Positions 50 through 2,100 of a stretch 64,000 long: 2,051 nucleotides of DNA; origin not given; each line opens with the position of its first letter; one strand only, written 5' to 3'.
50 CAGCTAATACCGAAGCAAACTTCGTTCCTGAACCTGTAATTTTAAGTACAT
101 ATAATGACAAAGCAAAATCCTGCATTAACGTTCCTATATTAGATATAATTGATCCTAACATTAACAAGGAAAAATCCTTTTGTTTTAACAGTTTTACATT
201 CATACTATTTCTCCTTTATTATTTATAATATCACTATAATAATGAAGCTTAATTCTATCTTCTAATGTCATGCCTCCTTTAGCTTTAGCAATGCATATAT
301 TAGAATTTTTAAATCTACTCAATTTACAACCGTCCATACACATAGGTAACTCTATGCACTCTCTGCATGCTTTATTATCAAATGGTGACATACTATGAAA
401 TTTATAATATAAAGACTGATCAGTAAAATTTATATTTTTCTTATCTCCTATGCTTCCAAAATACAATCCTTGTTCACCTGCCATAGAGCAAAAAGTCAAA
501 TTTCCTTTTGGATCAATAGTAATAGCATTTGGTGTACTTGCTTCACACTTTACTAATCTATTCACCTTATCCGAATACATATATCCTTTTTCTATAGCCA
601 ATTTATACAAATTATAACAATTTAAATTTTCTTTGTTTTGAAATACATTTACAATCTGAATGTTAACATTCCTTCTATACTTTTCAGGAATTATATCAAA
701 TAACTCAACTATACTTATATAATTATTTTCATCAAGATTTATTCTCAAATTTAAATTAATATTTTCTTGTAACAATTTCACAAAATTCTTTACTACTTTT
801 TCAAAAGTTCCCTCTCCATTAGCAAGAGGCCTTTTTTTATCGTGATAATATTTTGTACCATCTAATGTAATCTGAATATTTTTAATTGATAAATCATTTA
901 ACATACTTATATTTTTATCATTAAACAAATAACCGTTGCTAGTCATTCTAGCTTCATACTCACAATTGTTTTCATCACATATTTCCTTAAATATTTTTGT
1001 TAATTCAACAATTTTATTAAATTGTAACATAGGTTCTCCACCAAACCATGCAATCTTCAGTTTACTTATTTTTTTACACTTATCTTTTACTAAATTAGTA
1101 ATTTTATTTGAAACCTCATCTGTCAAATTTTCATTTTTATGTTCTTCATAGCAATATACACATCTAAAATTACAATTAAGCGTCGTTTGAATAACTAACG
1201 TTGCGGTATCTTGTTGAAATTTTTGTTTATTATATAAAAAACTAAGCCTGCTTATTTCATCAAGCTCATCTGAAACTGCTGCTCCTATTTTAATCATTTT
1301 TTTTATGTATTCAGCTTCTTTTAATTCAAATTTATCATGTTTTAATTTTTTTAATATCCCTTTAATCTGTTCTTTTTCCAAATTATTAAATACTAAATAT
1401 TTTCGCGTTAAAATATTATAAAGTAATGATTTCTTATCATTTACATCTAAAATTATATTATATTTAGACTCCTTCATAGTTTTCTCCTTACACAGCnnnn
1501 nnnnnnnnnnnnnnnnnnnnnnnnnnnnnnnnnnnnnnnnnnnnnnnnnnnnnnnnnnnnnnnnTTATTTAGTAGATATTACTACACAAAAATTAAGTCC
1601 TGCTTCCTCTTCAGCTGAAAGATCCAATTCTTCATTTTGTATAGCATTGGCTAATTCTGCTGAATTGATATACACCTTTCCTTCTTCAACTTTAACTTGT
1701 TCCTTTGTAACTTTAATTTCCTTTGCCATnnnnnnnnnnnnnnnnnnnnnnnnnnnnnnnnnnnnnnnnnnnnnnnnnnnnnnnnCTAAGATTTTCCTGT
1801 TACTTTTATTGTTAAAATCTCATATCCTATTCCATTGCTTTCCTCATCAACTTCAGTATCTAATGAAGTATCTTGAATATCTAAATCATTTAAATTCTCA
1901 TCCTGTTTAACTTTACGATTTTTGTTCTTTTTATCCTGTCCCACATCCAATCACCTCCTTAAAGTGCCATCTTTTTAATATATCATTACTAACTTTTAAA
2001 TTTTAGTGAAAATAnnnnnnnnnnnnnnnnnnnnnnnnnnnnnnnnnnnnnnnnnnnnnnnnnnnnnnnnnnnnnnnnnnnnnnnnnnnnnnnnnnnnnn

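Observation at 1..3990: Second, compact RiPP-like locus: rSAM/SPASM enzyme, unannotated small peptides, M16 peptidase and MFS exporter (subtilosin-like logic)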

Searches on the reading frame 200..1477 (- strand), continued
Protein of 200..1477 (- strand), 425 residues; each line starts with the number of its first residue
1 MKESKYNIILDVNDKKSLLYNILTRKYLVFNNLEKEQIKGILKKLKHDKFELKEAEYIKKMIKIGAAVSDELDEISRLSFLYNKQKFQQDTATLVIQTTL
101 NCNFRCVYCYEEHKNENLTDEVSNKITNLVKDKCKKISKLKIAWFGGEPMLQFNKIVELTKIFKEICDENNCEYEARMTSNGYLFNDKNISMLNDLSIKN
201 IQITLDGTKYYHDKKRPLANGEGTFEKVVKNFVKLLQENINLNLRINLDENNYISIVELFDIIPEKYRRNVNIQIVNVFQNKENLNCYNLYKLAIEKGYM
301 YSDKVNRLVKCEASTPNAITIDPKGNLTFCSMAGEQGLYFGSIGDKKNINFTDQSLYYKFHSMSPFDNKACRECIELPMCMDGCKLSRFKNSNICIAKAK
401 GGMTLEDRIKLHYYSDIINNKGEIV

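Call 57: search_protein_families(library=pfam, proteins=[L082:7275-8564:+, L082:9084-10796:+], max_evalue=0.0001)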
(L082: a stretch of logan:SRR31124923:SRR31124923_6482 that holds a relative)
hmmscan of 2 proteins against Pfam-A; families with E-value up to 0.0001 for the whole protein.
L082:7275-8564:+ (430 aa): 3 families
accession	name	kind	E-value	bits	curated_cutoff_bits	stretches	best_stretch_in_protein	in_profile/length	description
PF05977.19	MFS_3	-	1.9e-23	83.2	27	1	6-408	7-391/524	Transmembrane secretion effector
PF07690.21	MFS_1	-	1.1e-21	77.6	33.4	1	14-368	1-338/347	Major Facilitator Superfamily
PF13347.12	MFS_2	-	7.8e-09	35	27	1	4-169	219-380/427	MFS/sugar transport protein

L082:9084-10796:+ (571 aa): 1 family
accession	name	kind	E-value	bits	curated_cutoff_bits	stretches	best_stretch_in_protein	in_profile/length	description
PF04055.27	Radical_SAM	-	5.8e-13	49.8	29.5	1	291-454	5-166/166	Radical SAM superfamily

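Call 58: predict_structure(alignment_id=A1)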
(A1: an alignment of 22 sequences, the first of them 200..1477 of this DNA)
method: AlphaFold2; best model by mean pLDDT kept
length: 425 residues; sequences in the alignment: 22
mean_pLDDT: 89.6   pTM: 0.86
mean pLDDT of the five models: 89.6, 88.3, 88.2, 87.0, 85.8
residues with pLDDT >= 90: 277; 70-90: 127; 50-70: 17; < 50: 4
segments of 3 or more residues with pLDDT < 50: 422-425
pLDDT, mean of each block of 10 residues (from residue 1): 96 94 94 94 87 91 95 94 88 93 74 85 95 95 92 97 98 96 95 96 93 89 93 95 91 86 92 82 81 93 84 83 93 88 87 93 88 91 85 75 88 86 46
secondary structure, 60 per line:
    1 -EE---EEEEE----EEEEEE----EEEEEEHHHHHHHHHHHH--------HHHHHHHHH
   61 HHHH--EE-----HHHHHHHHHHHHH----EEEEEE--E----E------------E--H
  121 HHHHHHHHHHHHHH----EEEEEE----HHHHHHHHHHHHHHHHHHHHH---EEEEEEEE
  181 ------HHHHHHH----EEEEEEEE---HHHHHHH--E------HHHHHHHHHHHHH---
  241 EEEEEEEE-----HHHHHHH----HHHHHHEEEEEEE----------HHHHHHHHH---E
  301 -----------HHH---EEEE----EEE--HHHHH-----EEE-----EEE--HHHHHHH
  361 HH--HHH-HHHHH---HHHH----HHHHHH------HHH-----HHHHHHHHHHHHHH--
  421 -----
elements in order: E7-11 E16-21 E26-31 H32-43 H52-64 H74-86 E91-96 H120-134 E139-144 H149-169 E173-180 H187-193 E198-205 H209-215 H225-237 E241-248 H254-260 H265-270 E271-277 H288-296 E318-321 E326-328 H331-335 E341-343 E349-351 H354-362 H369-373 H377-380 H385-390 H405-418

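Call 60: fold_search(model_id=the predicted structure, library=pdb)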
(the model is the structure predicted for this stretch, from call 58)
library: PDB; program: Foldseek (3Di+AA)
matches with E <= 10: 1747; with E <= 0.001: 99
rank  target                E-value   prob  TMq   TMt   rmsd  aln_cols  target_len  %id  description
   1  5why_B                4.2e-18  1.00  0.66  0.67   8.7       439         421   19  Structural Insights into Thioether Bond Formation in the Biosynthesis of Sactipeptides (released 2017-07-26)
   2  5why_A                1.3e-17  1.00  0.65  0.66   8.8       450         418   18  Structural Insights into Thioether Bond Formation in the Biosynthesis of Sactipeptides (released 2017-07-26)
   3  5wgg_A                2.5e-17  1.00  0.68  0.66   6.2       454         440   18  Structural Insights into Thioether Bond Formation in the Biosynthesis of Sactipeptides (released 2017-07-26)
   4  4k39_A                1.1e-13  1.00  0.56  0.64   5.3       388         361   16  Native anSMEcpe with bound AdoMet and Cp18Cys peptide (released 2013-05-08)
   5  4k39_B                1.3e-13  1.00  0.53  0.61   6.3       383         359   16  Native anSMEcpe with bound AdoMet and Cp18Cys peptide (released 2013-05-08)
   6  8vpo                  1.3e-13  1.00  0.64  0.61   6.1       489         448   18  X-Ray Crystal Structure of TigE from Paramaledivibacter caminithermalis (released 2024-02-07)
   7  4k36_B                1.8e-13  1.00  0.53  0.61   5.6       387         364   16  His6 tagged anSMEcpe with bound AdoMet (released 2013-05-08)
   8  5v1s_B                2.4e-13  1.00  0.47  0.46  14.0       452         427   15  Crystal structure of Streptococcus suis SuiB bound to S-adenosylmethionine (released 2017-08-30)
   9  4k36_A                3.4e-13  1.00  0.57  0.63   5.2       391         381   16  His6 tagged anSMEcpe with bound AdoMet (released 2013-05-08)
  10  4k38_A                4.8e-13  1.00  0.54  0.61   6.1       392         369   16  Native anSMEcpe with bound AdoMet and Kp18Cys peptide (released 2013-05-08)
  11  5v1s_A                7.1e-13  1.00  0.48  0.48  14.2       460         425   14  Crystal structure of Streptococcus suis SuiB bound to S-adenosylmethionine (released 2017-08-30)
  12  5v1q_B                9.0e-13  1.00  0.47  0.45  14.1       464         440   15  Crystal structure of Streptococcus suis SuiB (released 2017-08-30)
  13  4k37_A                1.0e-12  1.00  0.56  0.64   5.3       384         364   16  Native anSMEcpe with bound AdoMet (released 2013-05-08)
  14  4k38_B                1.0e-12  1.00  0.56  0.64   5.3       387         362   16  Native anSMEcpe with bound AdoMet and Kp18Cys peptide (released 2013-05-08)
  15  4k37_B                1.3e-12  1.00  0.54  0.61   5.5       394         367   15  Native anSMEcpe with bound AdoMet (released 2013-05-08)
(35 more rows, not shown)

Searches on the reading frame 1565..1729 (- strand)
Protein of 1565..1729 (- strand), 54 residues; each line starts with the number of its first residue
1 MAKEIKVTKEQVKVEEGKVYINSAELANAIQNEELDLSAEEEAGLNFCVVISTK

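Call 5: search_protein_families(library=pfam, proteins=[window:1565-1729:-], max_evalue=0.01)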
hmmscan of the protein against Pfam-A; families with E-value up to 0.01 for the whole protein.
window:1565-1729:- (54 aa): 0 families

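Call 6: search_protein_families(library=ncbifam, proteins=[window:1565-1729:-], max_evalue=0.01)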
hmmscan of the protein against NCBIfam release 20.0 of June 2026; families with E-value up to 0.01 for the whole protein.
window:1565-1729:- (54 aa): 0 families

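Call 32: find_homologous_proteins(query=A2, max_evalue=0.01)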
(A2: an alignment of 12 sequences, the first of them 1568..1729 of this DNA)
Query A2 (12 sequences) (54 aa, profile of the alignment): 138 proteins with E <= 0.01 among 1195 candidates; the best 120 are listed.
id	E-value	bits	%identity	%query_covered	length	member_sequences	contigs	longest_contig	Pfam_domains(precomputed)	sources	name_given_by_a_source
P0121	3.6e-20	90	65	74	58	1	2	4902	-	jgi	-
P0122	4.9e-20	89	52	78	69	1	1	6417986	-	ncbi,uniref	ncbi:hypothetical protein [Wukongibacter sp. M2B1]|uniref:hypothetical protein n=1 Tax=Wukongibacter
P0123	8.0e-20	89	60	78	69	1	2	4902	-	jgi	-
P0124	9.9e-20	88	64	78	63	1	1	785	-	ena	-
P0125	1.3e-19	88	70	80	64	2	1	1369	-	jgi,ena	-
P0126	1.3e-19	88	65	80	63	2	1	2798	-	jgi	jgi:hypothetical protein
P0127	1.5e-19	88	64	78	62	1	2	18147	-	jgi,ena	-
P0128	1.9e-19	87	59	81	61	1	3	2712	-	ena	-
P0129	2.4e-19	87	51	89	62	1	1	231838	-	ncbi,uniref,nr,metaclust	ncbi:hypothetical protein [Clostridium sp. KNHs214]|uniref:hypothetical protein n=1 Tax=Clostridium 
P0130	4.2e-19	86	61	76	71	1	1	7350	-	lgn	-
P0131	6.4e-19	86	54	81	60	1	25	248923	-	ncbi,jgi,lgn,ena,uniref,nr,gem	ncbi:hypothetical protein IO99_12835 [Clostridium sulfidigenes]|uniref:Uncharacterized protein n=1 T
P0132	9.1e-19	85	62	78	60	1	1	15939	-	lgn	-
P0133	1.0e-18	85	61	83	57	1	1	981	-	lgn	-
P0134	1.1e-18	85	59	76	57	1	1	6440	-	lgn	-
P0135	1.3e-18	85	62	78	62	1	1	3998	-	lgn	-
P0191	1.2e-11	62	53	100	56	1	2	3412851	-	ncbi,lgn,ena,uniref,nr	ncbi:hypothetical protein [Pseudobutyrivibrio xylanivorans]|uniref:hypothetical protein n=1 Tax=Pseu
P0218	5.2e-9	54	48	78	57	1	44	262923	-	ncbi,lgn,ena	-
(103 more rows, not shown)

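Call 67: find_encoding_contigs(protein=P0191, flank=6000, max_places=1)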
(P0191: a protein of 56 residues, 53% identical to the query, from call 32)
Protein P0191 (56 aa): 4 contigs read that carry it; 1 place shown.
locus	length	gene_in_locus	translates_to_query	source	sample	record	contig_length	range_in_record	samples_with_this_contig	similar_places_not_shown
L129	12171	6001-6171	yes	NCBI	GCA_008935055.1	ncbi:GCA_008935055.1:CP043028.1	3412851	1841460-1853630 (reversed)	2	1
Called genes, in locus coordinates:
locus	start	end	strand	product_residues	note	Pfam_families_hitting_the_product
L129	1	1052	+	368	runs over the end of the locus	PF01757:Acyl_transf_3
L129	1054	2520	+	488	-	PF03062:MBOAT, PF13813:MBOAT_2 (weak)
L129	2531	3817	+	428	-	PF14286:DHHW (weak), PF16822:ALGX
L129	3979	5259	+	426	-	PF00675:Peptidase_M16, PF05193:Peptidase_M16_C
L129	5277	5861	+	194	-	PF14394:DUF4423 (faint)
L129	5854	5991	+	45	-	-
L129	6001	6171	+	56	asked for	-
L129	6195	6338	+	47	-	-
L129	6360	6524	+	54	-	-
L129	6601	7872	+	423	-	PF13353:Fer4_12, PF04055:Radical_SAM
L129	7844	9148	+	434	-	PF05977:MFS_3, PF07690:MFS_1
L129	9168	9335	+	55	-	-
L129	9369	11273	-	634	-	PF01381:HTH_3, PF12844:HTH_19 (faint), PF13560:HTH_31 (weak)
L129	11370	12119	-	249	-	PF02540:NAD_synthase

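Call 68: find_encoding_contigs(protein=P0218, flank=6000, max_places=1)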
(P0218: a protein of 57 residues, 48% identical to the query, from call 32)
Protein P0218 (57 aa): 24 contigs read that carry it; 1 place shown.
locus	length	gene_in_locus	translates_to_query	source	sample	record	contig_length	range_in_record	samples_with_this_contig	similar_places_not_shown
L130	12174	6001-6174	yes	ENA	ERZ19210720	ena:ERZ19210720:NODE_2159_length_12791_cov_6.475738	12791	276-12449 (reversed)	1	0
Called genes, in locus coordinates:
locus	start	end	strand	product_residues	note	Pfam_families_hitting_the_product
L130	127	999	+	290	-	PF02311:AraC_binding (weak), PF00165:HTH_AraC (faint), PF12833:HTH_18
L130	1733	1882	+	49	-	-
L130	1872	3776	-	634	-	PF01381:HTH_3 (weak), PF12844:HTH_19 (faint), PF01381:HTH_3 (weak), PF13560:HTH_31 (weak)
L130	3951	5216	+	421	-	PF00675:Peptidase_M16, PF05193:Peptidase_M16_C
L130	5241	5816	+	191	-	-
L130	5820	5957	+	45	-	-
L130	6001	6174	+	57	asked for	-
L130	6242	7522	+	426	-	PF13353:Fer4_12, PF04055:Radical_SAM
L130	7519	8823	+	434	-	PF05977:MFS_3, PF07690:MFS_1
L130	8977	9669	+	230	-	PF00528:BPD_transp_1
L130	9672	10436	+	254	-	PF02463:SMC_N, PF00005:ABC_tran, PF00931:NB-ARC (faint), PF13166:AAA_13 (faint), PF13304:AAA_21 (weak)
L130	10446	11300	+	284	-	PF00497:SBP_bac_3, PF10613:Lig_chan-Glu_bd (faint), PF12974:Phosphonate-bd (weak)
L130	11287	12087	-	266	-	PF02811:PHP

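Call 69: find_encoding_contigs(protein=P0131, flank=6000, max_places=1)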
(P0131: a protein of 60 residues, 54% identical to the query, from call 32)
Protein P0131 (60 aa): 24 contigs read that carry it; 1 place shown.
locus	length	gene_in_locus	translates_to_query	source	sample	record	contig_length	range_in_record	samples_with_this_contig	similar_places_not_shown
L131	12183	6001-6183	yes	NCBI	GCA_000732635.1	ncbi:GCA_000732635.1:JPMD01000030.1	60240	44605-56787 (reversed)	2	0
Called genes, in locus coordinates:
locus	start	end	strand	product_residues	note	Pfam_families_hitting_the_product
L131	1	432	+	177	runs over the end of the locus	PF00258:Flavodoxin_1 (faint), PF12641:Flavodoxin_3, PF12724:Flavodoxin_5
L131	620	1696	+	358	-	PF01381:HTH_3, PF12844:HTH_19, PF13443:HTH_26, PF13560:HTH_31 (weak)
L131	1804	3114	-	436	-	PF12844:HTH_19, PF13424:TPR_12 (faint)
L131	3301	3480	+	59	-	-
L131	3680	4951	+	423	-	PF00675:Peptidase_M16, PF05193:Peptidase_M16_C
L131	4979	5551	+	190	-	PF01978:TrmB (weak)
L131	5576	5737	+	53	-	-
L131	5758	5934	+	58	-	-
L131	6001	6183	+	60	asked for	-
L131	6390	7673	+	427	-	PF13353:Fer4_12 (weak), PF04055:Radical_SAM, PF13186:SPASM (weak)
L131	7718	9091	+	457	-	PF05977:MFS_3, PF07690:MFS_1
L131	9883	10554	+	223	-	PF08922:DUF1905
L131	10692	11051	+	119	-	PF00903:Glyoxalase, PF12681:Glyoxalase_2, PF13669:Glyoxalase_4 (weak)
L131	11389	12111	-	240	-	PF02463:SMC_N, PF13175:AAA_15 (faint), PF00005:ABC_tran, PF13304:AAA_21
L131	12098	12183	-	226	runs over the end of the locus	PF00528:BPD_transp_1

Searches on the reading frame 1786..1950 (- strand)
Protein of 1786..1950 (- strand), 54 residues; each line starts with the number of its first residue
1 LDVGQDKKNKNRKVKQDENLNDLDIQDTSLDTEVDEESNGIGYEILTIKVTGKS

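Call 5: search_protein_families(library=pfam, proteins=[window:1786-1950:-], max_evalue=0.01)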
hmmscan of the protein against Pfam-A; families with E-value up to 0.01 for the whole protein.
window:1786-1950:- (54 aa): 0 families

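Call 6: search_protein_families(library=ncbifam, proteins=[window:1786-1950:-], max_evalue=0.01)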
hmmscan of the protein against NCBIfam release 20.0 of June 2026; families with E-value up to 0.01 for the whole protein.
window:1786-1950:- (54 aa): 0 families

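Call 78: search_protein_representatives(protein=window:1789-1944:-)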
Query: 52 residues. Proteins with E-value up to 0.001 (for the whole library): 3; up to 1e-10: 3; up to 1e-30: 0. The best 3 are listed.
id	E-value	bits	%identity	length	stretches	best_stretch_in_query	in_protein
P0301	4.5e-12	60.6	67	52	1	1-51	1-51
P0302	5.3e-12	60.4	62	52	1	1-52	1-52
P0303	1.6e-11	58.9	33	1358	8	23-50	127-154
